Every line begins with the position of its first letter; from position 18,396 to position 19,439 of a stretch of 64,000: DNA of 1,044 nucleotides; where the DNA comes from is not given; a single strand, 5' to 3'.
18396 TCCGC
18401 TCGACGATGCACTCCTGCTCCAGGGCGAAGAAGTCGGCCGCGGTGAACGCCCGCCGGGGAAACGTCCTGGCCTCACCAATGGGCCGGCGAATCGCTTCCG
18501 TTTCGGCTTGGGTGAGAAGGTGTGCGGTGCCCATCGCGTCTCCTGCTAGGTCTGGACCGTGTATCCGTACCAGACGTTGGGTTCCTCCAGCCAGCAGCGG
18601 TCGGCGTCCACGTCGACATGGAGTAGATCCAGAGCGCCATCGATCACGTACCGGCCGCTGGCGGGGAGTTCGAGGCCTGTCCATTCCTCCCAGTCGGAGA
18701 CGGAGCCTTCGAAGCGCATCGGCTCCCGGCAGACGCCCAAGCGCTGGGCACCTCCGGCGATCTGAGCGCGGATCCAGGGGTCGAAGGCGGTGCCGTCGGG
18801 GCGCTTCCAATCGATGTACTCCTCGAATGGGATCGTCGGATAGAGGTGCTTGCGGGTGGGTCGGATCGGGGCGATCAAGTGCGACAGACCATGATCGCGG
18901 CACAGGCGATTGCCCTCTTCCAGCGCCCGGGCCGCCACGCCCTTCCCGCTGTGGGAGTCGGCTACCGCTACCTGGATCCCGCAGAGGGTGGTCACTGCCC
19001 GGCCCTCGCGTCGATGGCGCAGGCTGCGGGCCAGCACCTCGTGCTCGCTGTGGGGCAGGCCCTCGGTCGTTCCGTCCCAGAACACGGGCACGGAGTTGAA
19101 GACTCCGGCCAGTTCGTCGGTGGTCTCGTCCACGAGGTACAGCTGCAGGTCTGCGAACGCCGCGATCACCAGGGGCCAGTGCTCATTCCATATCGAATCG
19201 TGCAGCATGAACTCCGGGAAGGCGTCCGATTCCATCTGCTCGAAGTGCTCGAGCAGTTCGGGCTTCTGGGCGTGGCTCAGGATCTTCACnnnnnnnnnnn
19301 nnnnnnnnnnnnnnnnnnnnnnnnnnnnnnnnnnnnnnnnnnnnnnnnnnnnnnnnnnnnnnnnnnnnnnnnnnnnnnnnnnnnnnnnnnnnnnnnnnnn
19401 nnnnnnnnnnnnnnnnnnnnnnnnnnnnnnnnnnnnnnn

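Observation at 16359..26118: Tightly coupled 9-gene operon joining a Liv-type ABC importer to MBL, GNAT, Rieske-like and LLM enzymes, with a divergent TetR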

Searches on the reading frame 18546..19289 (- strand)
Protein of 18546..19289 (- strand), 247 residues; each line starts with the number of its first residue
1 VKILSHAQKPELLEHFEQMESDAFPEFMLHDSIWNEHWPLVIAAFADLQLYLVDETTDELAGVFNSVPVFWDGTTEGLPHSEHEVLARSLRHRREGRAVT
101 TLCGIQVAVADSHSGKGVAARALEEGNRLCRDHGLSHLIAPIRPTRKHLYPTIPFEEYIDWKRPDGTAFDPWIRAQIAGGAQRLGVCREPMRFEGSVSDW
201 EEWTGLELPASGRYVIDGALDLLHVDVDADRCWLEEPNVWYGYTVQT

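Call 4: search_protein_families(library=pfam, proteins=[window:18546-19289:-], max_evalue=0.01)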
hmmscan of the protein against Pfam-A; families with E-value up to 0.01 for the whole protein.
window:18546-19289:- (247 aa): 1 family
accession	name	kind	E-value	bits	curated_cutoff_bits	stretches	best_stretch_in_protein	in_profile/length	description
PF00583.31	Acetyltransf_1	-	0.0037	17.9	20.7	0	32-140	14-98/116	Acetyltransferase (GNAT) family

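Call 5: search_protein_families(library=ncbifam, proteins=[window:18546-19289:-], max_evalue=0.01)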
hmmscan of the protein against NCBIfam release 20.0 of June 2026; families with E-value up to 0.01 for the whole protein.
window:18546-19289:- (247 aa): 0 families

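Call 7: find_encoding_contigs(protein=window:18546-19289:-, flank=10000, max_places=6)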
Protein window:18546-19289:- (247 aa): 6 contigs read that carry it; 5 places shown.
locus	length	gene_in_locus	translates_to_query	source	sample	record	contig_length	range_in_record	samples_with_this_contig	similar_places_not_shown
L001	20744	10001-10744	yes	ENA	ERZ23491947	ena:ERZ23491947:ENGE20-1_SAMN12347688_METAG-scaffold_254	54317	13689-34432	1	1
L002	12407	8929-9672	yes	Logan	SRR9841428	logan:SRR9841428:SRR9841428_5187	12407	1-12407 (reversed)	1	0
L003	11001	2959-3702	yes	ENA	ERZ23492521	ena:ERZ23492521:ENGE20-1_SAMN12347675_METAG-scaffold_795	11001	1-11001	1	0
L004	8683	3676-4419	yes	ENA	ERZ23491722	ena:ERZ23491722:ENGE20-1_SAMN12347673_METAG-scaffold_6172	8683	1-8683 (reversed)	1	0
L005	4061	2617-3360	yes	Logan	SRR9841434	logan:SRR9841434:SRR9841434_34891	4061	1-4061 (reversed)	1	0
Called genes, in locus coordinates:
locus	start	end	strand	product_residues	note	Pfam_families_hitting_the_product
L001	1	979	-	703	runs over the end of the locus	PF22745:Nlig-Ia, PF01653:DNA_ligase_aden, PF03120:OB_DNA_ligase, PF12826:HHH_2, PF14520:HHH_5 (weak), PF00533:BRCT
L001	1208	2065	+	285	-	-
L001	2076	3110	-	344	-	PF00296:Bac_luciferase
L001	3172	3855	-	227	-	PF00440:TetR_N, PF17932:TetR_C_24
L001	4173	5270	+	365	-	PF13458:Peripla_BP_6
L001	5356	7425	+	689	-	PF02653:BPD_transp_2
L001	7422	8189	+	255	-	PF00005:ABC_tran, PF02463:SMC_N (weak), PF13304:AAA_21 (faint), PF12399:BCA_ABC_TP_C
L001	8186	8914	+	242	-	PF00005:ABC_tran, PF13304:AAA_21 (faint)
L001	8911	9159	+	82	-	PF26604:CBU_0592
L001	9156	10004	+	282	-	PF00753:Lactamase_B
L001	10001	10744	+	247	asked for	-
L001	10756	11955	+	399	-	PF00355:Rieske, PF00848:Ring_hydroxyl_A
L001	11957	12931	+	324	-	PF00296:Bac_luciferase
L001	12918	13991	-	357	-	PF00733:Asn_synthase (weak), PF03054:tRNA_Me_trans, PF20259:tRNA_Me_trans_M, PF20258:tRNA_Me_trans_C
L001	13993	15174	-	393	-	PF00266:Aminotran_5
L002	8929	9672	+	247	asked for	-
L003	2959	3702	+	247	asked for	-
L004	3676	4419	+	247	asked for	-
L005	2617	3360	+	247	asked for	-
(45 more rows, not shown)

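Call 8: find_homologous_proteins(query=window:18546-19289:-)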
Query window:18546-19289:- (247 aa): 551 proteins with E <= 0.001 among 1468 candidates; the best 120 are listed.
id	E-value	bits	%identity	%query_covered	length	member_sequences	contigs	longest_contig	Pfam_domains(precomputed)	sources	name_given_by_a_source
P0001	3.0e-163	560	96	100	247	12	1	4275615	-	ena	-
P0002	2.4e-150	518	88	100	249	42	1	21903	-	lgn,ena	-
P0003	3.3e-149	514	88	100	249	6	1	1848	-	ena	-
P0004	4.8e-147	507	86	100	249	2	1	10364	-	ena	-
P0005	2.1e-146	505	87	100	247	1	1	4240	-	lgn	-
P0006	3.0e-146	504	87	100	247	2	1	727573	PF00583.32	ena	-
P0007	1.8e-144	498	87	100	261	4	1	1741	-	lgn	-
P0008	8.7e-138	476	82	100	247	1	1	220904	-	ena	-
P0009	1.1e-136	473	82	100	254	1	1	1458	-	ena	-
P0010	1.2e-132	459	86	92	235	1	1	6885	-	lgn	-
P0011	1.7e-115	403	70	99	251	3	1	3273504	-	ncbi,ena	-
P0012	9.4e-101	355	61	100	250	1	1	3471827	-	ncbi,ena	-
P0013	3.5e-91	324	57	99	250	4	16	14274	-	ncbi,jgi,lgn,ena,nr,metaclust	ncbi:MAG: N-acetyltransferase [Gemmatimonadales bacterium]|jgi:hypothetical protein|nr:N-acetyltrans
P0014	1.6e-90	321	59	98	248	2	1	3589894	-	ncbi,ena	-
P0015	2.0e-62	229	43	97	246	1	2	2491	-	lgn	-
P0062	5.4e-49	185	38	96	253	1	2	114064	-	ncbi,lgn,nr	ncbi:MAG: GNAT family N-acetyltransferase [Anaerolineaceae bacterium]|nr:GNAT family N-acetyltransfe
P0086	1.3e-47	181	35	98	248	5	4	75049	-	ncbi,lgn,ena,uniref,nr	ncbi:GNAT family N-acetyltransferase [Lutispora thermophila]|uniref:Uncharacterized protein n=1 Tax=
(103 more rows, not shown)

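Call 9: search_solved_structures(query=window:18546-19289:-, max_evalue=10)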
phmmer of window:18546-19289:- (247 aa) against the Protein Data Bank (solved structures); distinct sequences matched with E-value up to 10: 4.
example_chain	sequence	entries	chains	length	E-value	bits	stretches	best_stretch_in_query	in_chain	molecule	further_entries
4u5y_A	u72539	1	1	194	0.34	13.8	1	105-149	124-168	Acyl-CoA synthetase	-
4nxy_A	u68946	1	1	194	0.34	13.8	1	105-149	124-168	Acyl-CoA synthetase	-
7v4q_A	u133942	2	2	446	0.62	12.9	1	106-148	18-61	Serine protease NS3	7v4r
8oix_D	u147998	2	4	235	0.8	12.6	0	130-163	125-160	Proteasome subunit alpha type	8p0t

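Call 12: find_encoding_contigs(protein=P0011, flank=10000, max_places=2)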
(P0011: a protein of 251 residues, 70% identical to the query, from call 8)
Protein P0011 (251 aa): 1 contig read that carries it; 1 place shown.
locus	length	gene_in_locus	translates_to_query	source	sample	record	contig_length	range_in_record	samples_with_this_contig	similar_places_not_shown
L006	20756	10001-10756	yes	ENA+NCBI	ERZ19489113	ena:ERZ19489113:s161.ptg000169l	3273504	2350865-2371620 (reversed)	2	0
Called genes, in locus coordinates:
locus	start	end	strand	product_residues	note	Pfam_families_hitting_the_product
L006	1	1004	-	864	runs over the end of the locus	PF04879:Molybdop_Fe4S4, PF00384:Molybdopterin, PF01568:Molydop_binding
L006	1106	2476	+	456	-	PF01979:Amidohydro_1, PF07969:Amidohydro_3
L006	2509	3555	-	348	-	PF00296:Bac_luciferase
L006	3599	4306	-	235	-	PF00440:TetR_N, PF17932:TetR_C_24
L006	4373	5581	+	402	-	PF13458:Peripla_BP_6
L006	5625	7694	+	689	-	PF02653:BPD_transp_2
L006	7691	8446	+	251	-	PF13555:AAA_29 (faint), PF00005:ABC_tran, PF02463:SMC_N (faint), PF13304:AAA_21 (faint), PF12399:BCA_ABC_TP_C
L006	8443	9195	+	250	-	PF00005:ABC_tran, PF13304:AAA_21 (faint)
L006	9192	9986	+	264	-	PF00753:Lactamase_B, PF23023:Anti-Pycsar_Apyc1 (weak)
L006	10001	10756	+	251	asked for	-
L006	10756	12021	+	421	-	PF00355:Rieske, PF00848:Ring_hydroxyl_A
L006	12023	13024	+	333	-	PF00296:Bac_luciferase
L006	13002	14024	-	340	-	PF00962:A_deaminase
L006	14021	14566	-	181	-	PF01850:PIN (weak)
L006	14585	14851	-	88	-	-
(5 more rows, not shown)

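Call 13: find_encoding_contigs(protein=P0012, flank=10000, max_places=2)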
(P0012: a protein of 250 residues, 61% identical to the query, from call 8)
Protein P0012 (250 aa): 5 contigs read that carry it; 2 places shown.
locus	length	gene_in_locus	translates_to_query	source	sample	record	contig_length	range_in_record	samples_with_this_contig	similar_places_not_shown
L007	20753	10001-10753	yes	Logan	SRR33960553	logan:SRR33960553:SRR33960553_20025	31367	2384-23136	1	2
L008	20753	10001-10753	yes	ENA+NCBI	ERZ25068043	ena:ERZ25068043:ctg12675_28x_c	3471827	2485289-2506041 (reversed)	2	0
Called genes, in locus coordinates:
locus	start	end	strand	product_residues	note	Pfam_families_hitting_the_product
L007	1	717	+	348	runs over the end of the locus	PF01571:GCV_T, PF08669:GCV_T_C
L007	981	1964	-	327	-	-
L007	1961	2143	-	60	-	-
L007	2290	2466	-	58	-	-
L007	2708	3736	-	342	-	PF00296:Bac_luciferase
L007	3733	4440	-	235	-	PF00440:TetR_N, PF17932:TetR_C_24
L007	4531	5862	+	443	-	PF13458:Peripla_BP_6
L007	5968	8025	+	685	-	PF02653:BPD_transp_2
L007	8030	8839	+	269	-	PF02463:SMC_N (faint), PF13476:AAA_23 (weak), PF00005:ABC_tran, PF13304:AAA_21 (faint), PF12399:BCA_ABC_TP_C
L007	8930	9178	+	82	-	PF26604:CBU_0592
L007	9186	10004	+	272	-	PF00753:Lactamase_B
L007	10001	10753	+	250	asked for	-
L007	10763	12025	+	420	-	PF00355:Rieske, PF00848:Ring_hydroxyl_A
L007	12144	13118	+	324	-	PF00296:Bac_luciferase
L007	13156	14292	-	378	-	PF04235:DUF418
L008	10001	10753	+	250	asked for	-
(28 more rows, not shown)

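Call 14: find_encoding_contigs(protein=P0013, flank=10000, max_places=3)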
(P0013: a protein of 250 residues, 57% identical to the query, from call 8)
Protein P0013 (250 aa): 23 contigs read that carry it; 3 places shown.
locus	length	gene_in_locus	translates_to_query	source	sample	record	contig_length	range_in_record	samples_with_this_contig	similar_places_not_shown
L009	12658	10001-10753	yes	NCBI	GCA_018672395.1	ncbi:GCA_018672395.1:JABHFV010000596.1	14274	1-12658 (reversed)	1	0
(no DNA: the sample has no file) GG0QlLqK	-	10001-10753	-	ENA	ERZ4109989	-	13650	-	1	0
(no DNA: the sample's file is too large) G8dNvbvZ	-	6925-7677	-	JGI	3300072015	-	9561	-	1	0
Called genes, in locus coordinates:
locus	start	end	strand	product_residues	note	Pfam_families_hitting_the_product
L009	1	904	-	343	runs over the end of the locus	PF00296:Bac_luciferase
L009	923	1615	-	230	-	PF00440:TetR_N, PF17932:TetR_C_24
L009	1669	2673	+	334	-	PF00296:Bac_luciferase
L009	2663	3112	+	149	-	PF07366:SnoaL, PF12680:SnoaL_2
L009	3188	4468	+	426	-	PF13458:Peripla_BP_6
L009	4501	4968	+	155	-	PF12680:SnoaL_2, PF07366:SnoaL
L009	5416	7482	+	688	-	PF02653:BPD_transp_2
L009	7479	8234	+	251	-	PF02463:SMC_N (weak), PF13476:AAA_23 (weak), PF13555:AAA_29 (weak), PF00005:ABC_tran, PF13304:AAA_21 (faint), PF12399:BCA_ABC_TP_C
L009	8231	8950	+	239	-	PF00005:ABC_tran, PF13304:AAA_21 (faint)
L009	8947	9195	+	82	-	PF26604:CBU_0592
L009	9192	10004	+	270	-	PF00753:Lactamase_B, PF23023:Anti-Pycsar_Apyc1 (weak)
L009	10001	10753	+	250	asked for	-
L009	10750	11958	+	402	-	PF00355:Rieske, PF00848:Ring_hydroxyl_A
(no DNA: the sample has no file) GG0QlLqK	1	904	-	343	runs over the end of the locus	PF00296:Bac_luciferase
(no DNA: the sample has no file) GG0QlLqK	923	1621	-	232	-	PF00440:TetR_N, PF17932:TetR_C_24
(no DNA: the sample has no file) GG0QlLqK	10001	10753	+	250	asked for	-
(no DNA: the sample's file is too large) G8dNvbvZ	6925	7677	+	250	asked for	-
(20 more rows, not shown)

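Call 16: find_encoding_contigs(protein=P0086, flank=8000, max_places=2)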
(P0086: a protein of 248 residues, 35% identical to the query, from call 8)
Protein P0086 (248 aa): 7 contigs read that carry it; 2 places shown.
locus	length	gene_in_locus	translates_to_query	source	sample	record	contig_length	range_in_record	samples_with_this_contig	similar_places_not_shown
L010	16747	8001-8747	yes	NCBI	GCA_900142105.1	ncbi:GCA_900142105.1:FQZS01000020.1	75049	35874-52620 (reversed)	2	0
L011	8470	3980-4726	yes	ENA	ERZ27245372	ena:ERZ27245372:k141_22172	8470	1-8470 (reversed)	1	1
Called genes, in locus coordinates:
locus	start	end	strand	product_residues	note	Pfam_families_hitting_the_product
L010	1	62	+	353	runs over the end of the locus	PF13593:SBF_like, PF01758:SBF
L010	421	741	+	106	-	PF01022:HTH_5, PF12840:HTH_20 (weak)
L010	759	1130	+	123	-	PF06953:ArsD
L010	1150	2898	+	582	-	PF00142:Fer4_NifH (weak), PF01656:CbiA, PF02374:ArsA_ATPase, PF13614:AAA_31, PF02374:ArsA_ATPase, PF13614:AAA_31, PF01656:CbiA, PF02374:ArsA_ATPase, +17 more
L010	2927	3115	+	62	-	-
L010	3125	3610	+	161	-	PF13302:Acetyltransf_3, PF13420:Acetyltransf_4, PF00583:Acetyltransf_1, PF13673:Acetyltransf_10, PF13508:Acetyltransf_7, PF12746:GNAT_acetyltran (weak), PF08445:FR47 (weak)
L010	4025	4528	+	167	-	PF13238:AAA_18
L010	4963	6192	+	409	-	PF00375:SDF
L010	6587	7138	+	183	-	PF12822:ECF_trnsprt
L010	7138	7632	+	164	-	PF27735:2-thiour_desulf_put (weak)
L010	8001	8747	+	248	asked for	-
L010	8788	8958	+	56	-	-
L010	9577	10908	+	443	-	PF07670:Gate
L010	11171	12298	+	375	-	PF00155:Aminotran_1_2, PF00266:Aminotran_5, PF01053:Cys_Met_Meta_PP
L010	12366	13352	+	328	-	PF02423:OCD_Mu_crystall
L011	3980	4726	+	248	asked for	-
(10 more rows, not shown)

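Call 17: find_encoding_contigs(protein=P0062, flank=8000, max_places=2)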
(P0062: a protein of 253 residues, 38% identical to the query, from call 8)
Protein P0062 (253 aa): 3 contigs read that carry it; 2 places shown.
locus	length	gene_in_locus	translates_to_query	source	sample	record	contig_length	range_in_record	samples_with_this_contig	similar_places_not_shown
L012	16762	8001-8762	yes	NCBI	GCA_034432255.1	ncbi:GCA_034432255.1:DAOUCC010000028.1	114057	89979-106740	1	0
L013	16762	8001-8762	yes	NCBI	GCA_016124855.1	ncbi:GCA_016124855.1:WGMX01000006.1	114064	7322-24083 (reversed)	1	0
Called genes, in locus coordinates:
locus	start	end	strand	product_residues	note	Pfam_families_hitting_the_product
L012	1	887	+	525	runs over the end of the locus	PF03235:GmrSD_N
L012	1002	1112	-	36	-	-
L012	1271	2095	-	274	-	PF08239:SH3_3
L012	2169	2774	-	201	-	PF00293:NUDIX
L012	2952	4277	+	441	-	PF13676:TIR_2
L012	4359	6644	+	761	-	PF08487:VIT, PF05762:VWA_CoxE (weak), PF00092:VWA, PF13519:VWA_2, PF13768:VWA_3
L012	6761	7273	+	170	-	-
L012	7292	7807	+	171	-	-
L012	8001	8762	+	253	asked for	-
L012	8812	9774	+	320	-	PF08240:ADH_N, PF00107:ADH_zinc_N, PF13602:ADH_zinc_N_2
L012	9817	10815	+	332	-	PF13267:DUF4058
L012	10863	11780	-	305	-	PF00248:Aldo_ket_red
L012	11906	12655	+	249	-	PF00535:Glycos_transf_2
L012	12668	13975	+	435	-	PF05977:MFS_3, PF07690:MFS_1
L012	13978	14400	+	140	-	PF14119:DUF4288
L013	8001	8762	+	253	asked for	-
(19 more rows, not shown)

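Call 28: predict_structure(alignment_id=A2)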
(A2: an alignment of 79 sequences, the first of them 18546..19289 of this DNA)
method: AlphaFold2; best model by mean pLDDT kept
length: 247 residues; sequences in the alignment: 79
mean_pLDDT: 96.5   pTM: 0.90
mean pLDDT of the five models: 96.5, 96.3, 96.0, 95.9, 94.9
residues with pLDDT >= 90: 242; 70-90: 4; 50-70: 1; < 50: 0
segments of 3 or more residues with pLDDT < 50: none
pLDDT, mean of each block of 10 residues (from residue 1): 98 95 91 96 98 97 98 96 97 98 96 93 97 98 97 97 98 95 97 97 98 97 98 97 92
secondary structure, 60 per line:
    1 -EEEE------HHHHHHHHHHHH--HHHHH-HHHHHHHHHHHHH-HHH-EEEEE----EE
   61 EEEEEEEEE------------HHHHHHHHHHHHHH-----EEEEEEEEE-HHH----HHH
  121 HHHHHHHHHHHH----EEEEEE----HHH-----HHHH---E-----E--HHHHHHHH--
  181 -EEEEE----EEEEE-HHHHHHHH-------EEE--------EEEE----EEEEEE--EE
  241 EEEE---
elements in order: E2-5 H12-23 H26-30 H32-44 E50-54 E59-69 H82-95 E101-109 H118-132 E137-142 H155-158 H171-178 E182-186 E191-195 H197-204 E212-214 E223-226 E231-236 E239-244

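Call 33: fold_search(model_id=the predicted structure, library=pdb)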
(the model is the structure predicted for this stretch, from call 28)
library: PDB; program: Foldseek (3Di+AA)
matches with E <= 10: 1214; with E <= 0.001: 81
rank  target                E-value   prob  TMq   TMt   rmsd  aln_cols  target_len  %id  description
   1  7uci_B                1.8e-08  1.00  0.62  0.24   5.5       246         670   13  SxtA Methyltransferase and decarboxylase didomain in complex with Mn2+ and SAH (released 2022-06-01)
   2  2ref_A                2.5e-08  1.00  0.59  0.71   5.5       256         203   17  Crystal structure of the loading GNATL domain of CurA from Lyngbya majuscula soaked with malonyl-CoA (released 2007-11-20)
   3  2ree_A                4.7e-08  1.00  0.57  0.70   5.7       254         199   17  Crystal structure of the loading GNATL domain of CurA from Lyngbya majuscula (released 2007-11-20)
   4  7uci_A                7.3e-08  1.00  0.64  0.24   5.4       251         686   15  SxtA Methyltransferase and decarboxylase didomain in complex with Mn2+ and SAH (released 2022-06-01)
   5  8wmb                  5.2e-07  1.00  0.46  0.53  10.1       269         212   12  Crystal Structure of Drosophila melanogaster D46A Dopamine N-Acetyltransferase in Complex with Acetyl-CoA (released 2024-10-02)
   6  6mfc_A                1.7e-06  1.00  0.54  0.66   6.2       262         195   12  GphF GNAT-like decarboxylase (released 2019-09-18)
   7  3te4                  5.4e-06  1.00  0.47  0.54  10.0       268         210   12  Crystal structure of dopamine N Acetyltransferase in complex with acetyl-COA from Drosophila Melanogaster (released 2012-07-11)
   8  4fd6                  7.0e-06  1.00  0.48  0.54   9.2       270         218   11  Crystal structure of native arylalkylamine N-Acetyltransferase 2 from the yellow fever mosquito, Aedes aegypti (released 2012-06-27)
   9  6v3t_A                7.0e-06  1.00  0.46  0.53   9.6       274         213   11  X-Ray Crystal Structure of Tribolium castaneum Arylalkylamine N-acyltransferase in Complex with Acetyl-CoA (released 2020-02-05)
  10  5gif                  7.5e-06  1.00  0.43  0.50  10.1       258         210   11  Crystal Structure of Drosophila melanogaster E47D Dopamine N-Acetyltransferase in Binary Complex with Acetyl-CoA (released 2017-07-05)
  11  5gii                  8.0e-06  1.00  0.46  0.53   9.7       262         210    9  Crystal Structure of Drosophila melanogaster E47N Dopamine N-Acetyltransferase in Ternary Complex with CoA and Acetyl-ph (released 2017-07-05)
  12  4fd7_A                1.2e-05  1.00  0.48  0.50   9.9       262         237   12  Crystal structure of insect putative arylalkylamine N-Acetyltransferase 7 from the yellow fever mosquito Aedes aegypt (released 2012-06-27)
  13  5gi5                  1.2e-05  1.00  0.46  0.53   9.9       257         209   10  Crystal Structure of Drosophila melanogaster Dopamine N-Acetyltransferase Bound to CoA (released 2017-07-05)
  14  6k80                  1.4e-05  1.00  0.43  0.49  10.9       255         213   12  Crystal Structure of Drosophila melanogaster Dopamine N-Acetyltransferase in Complex with CoA and Tryptophol (released 2020-06-17)
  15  5gi6                  1.6e-05  1.00  0.47  0.56   9.2       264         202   12  Crystal Structure of Drosophila melanogaster Dopamine N-Acetyltransferase Bound to CoA and Phenylethylamine (released 2017-07-05)
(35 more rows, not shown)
